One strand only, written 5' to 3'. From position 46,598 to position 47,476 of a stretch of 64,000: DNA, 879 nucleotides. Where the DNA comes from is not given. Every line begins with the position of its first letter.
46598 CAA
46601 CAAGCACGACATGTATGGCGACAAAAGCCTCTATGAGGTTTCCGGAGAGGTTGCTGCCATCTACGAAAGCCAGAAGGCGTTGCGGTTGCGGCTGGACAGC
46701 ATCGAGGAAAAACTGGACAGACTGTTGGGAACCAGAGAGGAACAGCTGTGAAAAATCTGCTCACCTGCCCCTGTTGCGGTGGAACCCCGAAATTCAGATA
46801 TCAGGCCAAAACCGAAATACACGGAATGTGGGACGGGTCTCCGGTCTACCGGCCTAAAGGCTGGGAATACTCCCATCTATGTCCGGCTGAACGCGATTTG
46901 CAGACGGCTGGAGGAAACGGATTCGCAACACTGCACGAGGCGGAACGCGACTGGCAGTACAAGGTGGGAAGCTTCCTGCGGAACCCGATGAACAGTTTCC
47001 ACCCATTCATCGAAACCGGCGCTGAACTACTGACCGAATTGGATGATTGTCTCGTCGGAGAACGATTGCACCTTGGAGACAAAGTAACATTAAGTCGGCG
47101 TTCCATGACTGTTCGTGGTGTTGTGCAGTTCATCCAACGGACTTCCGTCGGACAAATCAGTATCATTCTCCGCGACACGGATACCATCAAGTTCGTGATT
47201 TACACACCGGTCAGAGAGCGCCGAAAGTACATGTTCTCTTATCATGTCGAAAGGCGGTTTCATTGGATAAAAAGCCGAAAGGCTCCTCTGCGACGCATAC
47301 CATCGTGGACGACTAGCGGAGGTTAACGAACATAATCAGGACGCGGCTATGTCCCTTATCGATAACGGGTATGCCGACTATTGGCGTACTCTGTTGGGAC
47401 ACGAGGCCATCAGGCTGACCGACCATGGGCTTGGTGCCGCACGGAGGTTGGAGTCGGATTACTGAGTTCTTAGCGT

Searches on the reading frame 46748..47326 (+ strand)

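Call 52: search_protein_families(library=pfam, proteins=[window:46748-47326:+], max_evalue=0.05)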
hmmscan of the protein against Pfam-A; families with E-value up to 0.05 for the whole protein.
window:46748-47326:+ (192 aa): 1 family
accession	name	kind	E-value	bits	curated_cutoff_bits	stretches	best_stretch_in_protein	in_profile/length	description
PF08273.17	Zn_Ribbon_Prim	-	0.031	15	23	0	7-21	6-20/37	Zinc-binding domain of primase-helicase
